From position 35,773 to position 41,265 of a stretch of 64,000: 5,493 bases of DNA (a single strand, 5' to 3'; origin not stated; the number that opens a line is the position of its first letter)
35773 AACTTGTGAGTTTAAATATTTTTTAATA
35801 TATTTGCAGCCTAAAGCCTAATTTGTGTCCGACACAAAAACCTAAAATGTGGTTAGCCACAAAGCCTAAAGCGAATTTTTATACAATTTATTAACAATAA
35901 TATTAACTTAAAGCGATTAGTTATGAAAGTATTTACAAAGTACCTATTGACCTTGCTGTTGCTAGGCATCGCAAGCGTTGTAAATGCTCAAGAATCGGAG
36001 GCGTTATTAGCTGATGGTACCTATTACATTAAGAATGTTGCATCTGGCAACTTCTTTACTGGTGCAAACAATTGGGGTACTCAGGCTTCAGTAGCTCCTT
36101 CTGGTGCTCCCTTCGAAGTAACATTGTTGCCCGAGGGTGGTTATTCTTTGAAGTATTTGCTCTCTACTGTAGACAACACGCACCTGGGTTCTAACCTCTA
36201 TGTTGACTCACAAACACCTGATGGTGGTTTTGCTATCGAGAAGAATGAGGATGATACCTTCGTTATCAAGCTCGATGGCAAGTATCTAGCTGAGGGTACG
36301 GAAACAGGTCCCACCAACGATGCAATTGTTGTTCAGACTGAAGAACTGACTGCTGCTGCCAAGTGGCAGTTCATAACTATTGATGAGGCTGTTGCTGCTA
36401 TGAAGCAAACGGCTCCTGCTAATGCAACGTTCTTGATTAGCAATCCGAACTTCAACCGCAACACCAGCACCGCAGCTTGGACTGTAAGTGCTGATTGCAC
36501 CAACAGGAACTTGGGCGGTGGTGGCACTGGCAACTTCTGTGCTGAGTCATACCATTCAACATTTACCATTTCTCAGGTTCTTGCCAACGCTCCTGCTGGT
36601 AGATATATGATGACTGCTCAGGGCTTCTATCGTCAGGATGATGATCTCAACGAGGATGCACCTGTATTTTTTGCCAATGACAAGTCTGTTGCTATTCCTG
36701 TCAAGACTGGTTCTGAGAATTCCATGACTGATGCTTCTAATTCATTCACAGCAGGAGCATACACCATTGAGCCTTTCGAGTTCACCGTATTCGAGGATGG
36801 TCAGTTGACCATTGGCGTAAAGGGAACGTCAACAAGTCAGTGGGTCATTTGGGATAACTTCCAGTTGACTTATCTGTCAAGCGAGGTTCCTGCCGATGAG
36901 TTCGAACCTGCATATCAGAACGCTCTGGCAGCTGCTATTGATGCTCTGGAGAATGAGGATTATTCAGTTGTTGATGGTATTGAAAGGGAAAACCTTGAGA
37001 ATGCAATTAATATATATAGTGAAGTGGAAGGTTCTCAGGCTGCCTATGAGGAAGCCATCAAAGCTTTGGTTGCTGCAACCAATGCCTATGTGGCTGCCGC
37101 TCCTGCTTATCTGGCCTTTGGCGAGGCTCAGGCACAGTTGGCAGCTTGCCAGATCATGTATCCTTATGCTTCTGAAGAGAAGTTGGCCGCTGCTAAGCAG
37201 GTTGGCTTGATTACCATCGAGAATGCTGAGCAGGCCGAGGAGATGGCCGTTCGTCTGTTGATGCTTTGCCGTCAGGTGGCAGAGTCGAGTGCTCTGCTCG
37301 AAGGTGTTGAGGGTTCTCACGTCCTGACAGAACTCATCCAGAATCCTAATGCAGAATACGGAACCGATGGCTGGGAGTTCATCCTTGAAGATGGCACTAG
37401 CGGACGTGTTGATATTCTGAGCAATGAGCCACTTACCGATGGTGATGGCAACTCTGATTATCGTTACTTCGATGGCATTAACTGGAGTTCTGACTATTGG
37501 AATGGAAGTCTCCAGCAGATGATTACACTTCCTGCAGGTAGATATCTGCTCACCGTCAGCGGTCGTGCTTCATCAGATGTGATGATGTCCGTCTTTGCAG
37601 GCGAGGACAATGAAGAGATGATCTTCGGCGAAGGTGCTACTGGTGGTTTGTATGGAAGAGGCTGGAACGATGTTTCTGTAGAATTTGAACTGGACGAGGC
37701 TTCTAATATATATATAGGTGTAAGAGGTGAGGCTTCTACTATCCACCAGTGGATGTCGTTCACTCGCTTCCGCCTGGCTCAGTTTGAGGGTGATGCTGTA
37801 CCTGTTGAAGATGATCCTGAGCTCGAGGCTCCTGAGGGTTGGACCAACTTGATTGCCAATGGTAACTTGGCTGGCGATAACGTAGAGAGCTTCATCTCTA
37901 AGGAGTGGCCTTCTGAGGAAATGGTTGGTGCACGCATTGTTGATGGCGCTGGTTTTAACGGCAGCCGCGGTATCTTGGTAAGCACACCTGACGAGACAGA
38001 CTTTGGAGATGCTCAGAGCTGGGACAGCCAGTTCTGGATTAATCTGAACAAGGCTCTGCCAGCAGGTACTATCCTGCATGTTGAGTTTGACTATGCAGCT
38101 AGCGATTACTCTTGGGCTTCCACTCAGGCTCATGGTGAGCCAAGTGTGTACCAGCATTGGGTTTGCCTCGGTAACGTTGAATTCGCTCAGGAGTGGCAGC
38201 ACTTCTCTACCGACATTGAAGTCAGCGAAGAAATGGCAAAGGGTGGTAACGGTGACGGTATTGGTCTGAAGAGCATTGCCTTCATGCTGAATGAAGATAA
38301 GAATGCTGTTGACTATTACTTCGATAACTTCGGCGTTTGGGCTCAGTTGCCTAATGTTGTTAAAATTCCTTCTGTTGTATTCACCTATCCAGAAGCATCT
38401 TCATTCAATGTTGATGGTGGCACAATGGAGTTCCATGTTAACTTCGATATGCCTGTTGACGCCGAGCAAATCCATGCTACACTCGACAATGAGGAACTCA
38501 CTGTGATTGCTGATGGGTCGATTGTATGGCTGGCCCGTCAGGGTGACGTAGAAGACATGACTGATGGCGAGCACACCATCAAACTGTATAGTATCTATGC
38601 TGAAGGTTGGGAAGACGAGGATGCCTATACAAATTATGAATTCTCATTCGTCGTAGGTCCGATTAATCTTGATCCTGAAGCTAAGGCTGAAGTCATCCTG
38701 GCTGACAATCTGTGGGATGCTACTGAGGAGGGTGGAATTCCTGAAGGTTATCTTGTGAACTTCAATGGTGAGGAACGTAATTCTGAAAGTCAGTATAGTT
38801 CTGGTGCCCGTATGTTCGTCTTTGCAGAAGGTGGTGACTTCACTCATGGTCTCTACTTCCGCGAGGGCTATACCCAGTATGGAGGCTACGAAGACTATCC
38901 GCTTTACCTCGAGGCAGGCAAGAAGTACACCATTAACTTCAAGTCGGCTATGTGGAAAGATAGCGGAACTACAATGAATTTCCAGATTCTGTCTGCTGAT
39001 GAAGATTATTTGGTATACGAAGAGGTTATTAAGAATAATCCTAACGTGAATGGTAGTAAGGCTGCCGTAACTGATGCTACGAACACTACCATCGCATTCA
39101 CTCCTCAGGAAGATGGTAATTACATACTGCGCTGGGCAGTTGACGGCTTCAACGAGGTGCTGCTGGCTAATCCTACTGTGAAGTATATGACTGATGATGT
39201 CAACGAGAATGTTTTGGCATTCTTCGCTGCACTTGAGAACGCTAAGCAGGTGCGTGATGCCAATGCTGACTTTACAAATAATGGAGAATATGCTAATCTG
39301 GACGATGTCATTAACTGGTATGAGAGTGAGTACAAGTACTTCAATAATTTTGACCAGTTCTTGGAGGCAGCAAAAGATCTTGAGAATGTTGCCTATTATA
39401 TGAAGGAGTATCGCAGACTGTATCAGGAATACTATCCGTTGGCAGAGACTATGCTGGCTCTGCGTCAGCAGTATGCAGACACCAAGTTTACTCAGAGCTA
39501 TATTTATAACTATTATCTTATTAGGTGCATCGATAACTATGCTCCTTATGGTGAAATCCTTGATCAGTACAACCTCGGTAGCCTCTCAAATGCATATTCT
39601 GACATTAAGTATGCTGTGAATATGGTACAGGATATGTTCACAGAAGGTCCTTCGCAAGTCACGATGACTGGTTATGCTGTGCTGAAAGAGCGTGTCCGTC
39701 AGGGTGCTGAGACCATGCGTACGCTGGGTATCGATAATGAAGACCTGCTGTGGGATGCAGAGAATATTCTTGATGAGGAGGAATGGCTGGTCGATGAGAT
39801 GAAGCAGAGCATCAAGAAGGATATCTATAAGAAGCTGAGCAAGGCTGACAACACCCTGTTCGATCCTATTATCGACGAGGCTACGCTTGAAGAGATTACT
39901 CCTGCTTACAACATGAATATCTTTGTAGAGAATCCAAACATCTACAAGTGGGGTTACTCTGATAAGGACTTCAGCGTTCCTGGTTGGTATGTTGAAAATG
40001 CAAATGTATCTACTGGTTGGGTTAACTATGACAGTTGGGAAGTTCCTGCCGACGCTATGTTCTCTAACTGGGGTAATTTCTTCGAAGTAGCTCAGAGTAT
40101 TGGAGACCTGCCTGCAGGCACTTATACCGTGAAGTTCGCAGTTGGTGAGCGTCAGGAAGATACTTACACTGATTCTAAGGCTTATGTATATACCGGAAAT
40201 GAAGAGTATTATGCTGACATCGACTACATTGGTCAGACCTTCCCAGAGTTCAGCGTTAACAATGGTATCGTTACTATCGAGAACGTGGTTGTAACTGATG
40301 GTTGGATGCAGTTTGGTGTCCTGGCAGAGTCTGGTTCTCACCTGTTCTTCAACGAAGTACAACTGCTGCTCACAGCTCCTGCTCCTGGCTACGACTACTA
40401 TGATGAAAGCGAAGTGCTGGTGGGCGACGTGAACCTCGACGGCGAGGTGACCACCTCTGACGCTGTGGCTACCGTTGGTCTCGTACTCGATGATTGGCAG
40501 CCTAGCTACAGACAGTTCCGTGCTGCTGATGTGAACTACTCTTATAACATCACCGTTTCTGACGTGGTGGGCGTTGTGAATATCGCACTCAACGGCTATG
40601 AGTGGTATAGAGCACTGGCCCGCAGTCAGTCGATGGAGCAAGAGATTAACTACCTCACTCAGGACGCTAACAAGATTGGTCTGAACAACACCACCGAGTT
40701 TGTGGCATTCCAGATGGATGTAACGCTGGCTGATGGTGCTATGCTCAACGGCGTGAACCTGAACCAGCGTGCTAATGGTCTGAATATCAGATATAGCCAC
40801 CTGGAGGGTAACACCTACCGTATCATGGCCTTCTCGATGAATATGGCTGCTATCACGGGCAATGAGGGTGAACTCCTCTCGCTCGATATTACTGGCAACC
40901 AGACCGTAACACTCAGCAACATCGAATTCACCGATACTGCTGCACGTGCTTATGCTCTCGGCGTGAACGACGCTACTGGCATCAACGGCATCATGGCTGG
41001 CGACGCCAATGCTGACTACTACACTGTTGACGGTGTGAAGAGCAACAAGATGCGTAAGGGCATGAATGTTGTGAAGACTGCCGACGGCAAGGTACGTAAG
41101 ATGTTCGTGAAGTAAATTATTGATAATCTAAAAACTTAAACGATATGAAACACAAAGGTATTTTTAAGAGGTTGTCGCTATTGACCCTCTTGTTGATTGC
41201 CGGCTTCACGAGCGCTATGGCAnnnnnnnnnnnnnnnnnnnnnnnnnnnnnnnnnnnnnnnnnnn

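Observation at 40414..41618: A dockerin-like plus cohesin-like pair ends protein 1 and a cohesin-like module opens protein 2: possible cohesin-dockerin assembly across the gene junction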

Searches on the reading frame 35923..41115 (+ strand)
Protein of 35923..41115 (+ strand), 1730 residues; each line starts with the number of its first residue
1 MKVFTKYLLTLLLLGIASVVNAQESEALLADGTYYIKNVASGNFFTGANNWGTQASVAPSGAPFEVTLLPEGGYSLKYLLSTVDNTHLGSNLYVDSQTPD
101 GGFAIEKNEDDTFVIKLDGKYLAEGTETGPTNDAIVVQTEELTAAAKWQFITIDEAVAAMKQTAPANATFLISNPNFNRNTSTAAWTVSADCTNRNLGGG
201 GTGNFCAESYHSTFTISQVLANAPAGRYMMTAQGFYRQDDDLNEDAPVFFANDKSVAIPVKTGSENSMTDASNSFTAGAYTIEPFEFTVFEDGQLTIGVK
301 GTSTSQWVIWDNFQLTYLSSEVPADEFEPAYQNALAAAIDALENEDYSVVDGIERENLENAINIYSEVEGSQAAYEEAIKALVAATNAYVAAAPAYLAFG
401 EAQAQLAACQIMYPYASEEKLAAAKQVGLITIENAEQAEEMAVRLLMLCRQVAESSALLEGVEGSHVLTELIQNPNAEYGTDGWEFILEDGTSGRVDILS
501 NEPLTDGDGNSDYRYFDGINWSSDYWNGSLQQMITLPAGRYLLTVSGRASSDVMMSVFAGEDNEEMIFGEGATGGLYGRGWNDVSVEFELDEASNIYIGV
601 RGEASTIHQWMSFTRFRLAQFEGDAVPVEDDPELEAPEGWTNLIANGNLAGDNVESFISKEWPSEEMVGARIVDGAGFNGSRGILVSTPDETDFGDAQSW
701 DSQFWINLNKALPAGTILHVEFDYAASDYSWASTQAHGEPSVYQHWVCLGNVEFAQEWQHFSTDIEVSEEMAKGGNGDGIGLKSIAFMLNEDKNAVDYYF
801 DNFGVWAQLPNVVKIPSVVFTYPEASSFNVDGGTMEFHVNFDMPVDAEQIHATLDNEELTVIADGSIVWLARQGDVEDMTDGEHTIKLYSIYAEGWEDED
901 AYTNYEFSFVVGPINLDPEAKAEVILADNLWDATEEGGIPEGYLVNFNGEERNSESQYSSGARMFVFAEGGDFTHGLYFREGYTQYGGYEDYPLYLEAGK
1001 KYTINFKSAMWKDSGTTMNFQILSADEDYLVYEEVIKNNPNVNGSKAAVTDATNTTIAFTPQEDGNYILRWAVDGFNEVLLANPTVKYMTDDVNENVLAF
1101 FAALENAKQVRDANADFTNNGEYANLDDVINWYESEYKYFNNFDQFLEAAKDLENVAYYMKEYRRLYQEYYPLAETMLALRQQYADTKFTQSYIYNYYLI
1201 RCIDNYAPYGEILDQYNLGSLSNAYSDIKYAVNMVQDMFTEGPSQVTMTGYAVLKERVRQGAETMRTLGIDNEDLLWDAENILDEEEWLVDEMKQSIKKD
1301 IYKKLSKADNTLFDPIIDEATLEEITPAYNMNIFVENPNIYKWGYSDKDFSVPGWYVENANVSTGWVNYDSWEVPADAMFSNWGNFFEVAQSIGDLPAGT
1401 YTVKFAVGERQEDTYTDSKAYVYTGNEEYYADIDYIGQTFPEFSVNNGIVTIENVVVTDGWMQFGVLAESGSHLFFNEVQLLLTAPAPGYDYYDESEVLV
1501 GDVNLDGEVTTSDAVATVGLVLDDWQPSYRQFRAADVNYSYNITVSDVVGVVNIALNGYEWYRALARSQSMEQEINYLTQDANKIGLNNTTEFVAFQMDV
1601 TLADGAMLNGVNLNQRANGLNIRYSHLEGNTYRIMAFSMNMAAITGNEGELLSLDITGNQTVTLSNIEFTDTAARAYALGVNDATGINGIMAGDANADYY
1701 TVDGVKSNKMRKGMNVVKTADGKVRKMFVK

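Call 6: search_protein_families(library=pfam, proteins=[window:35923-41115:+], max_evalue=1)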
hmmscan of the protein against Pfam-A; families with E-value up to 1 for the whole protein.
window:35923-41115:+ (1730 aa): 5 families
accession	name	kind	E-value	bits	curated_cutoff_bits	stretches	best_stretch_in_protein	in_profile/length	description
PF16405.10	DUF5013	-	1.4e-06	29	28.5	2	520-555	54-90/149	Domain of unknown function (DUF5013)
PF14200.12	RicinB_lectin_2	-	0.019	16.1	25.6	0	31-53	12-34/89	Ricin-type beta-trefoil lectin domain-like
PF22058.2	X25_BaPul_like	-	0.049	14.2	27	1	1393-1418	38-63/87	Pullulanase X25 domain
PF00404.24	Dockerin_1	-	0.081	13.6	22.9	1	1501-1548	2-49/57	Dockerin type I domain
PF08951.15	EntA_Immun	-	0.27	12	22.1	0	1570-1614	17-63/73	Enterocin A Immunity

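Call 12: search_protein_families(library=ncbifam, proteins=[window:35923-41115:+], max_evalue=1)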
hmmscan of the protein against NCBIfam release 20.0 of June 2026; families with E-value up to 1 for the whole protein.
window:35923-41115:+ (1730 aa): 2 families
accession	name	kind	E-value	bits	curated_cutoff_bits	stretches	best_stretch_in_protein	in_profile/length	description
NF032891.0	tail_200_repeat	domain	0.0053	16.2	350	1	822-887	107-172/195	tandem large repeat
NF010456.0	PRK13883.1-2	equivalog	0.027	14.3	319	1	1035-1091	81-137/160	conjugal transfer protein TrbH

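Call 34: find_encoding_contigs(protein=window:35923-41115:+, flank=10000, max_places=4)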
Protein window:35923-41115:+ (1730 aa): no gene with exactly this product is on record in the collection.

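Call 73: search_solved_structures(query=window:35923-40386:+, max_evalue=0.1)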
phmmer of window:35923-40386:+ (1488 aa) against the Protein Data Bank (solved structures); distinct sequences matched with E-value up to 0.1: 0.

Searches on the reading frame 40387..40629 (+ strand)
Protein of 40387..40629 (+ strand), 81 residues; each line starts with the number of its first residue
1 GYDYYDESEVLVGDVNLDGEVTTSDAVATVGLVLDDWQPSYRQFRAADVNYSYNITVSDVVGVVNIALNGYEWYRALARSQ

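Call 7: search_protein_families(library=pfam, proteins=[window:40387-40629:+], max_evalue=10)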
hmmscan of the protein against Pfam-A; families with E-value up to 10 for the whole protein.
seq(81 aa): 2 families
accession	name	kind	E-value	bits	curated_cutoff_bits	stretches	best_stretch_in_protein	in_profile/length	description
PF00404.24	Dockerin_1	-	0.00015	22.4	22.9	1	13-61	2-50/57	Dockerin type I domain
PF22648.2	SET7_N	-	0.052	13.8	27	1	3-25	12-34/74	Histone H3 K4-specific methyltransferase SET7 N-terminal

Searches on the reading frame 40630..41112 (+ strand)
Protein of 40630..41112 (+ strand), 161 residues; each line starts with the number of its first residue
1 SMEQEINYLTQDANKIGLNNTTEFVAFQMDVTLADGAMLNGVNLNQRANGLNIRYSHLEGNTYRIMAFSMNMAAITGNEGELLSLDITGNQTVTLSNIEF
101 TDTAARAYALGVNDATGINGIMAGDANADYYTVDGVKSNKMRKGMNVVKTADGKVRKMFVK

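Call 7: search_protein_families(library=pfam, proteins=[window:40630-41112:+], max_evalue=10)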
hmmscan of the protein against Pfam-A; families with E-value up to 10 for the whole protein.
seq(161 aa): 0 families

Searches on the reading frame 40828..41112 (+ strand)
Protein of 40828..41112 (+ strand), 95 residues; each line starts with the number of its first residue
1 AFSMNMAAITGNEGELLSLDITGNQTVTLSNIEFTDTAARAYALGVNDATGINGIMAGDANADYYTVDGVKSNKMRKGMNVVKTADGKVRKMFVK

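Call 65: search_protein_families(library=ncbifam, alignment_id=A5, max_evalue=1)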
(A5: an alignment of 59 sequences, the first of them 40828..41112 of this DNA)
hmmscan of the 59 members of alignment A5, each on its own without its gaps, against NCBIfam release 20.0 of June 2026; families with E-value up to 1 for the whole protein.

A. member 1, window:40828-41112:+ (95 aa): 0 families

B. families by the number of members that match (of 59 scanned): 22 families
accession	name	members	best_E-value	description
TIGR04183.1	Por_Secre_tail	14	0.0001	T9SS type A sorting domain-containing protein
NF009120.0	PRK12472.1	2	0.0042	hypothetical protein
NF052644.1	T9SS_DNase_Rie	2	0.014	T9SS-dependent surface endonuclease, AS87_RS02955 family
TIGR01632.1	L11_bact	1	0.0025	50S ribosomal protein L11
NF042911.1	FMH_DH_FwdA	1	0.0035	tungsten-dependent formylmethanofuran dehydrogenase subunit FwdA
NF010536.0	PRK13923.2-1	1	0.0041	putative spore coat protein regulator protein YlbO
NF010543.0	PRK13933.1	1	0.012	stationary phase survival protein SurE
TIGR04247.1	NosD_copper_fam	1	0.016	nitrous oxide reductase family maturation protein NosD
NF045512.1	PyrPipCarbRedLhpI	1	0.02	bifunctional Delta(1)-pyrroline-2-carboxylate/Delta(1)-piperideine-2-carboxylate reductase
NF006379.0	PRK08618.1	1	0.02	ornithine cyclodeaminase family protein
NF006366.0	PRK08589.1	1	0.021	SDR family oxidoreductase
TIGR02581.1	cas_cyan_RAMP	1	0.033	type III CRISPR-associated RAMP protein Csx7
TIGR04304.1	GeoRSP_SPASM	1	0.034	GeoRSP system SPASM domain protein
TIGR04534.2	ELWxxDGT_rpt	1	0.036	ELWxxDGT repeat protein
NF006106.0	PRK08257.1-5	1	0.047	acetyl-CoA acetyltransferase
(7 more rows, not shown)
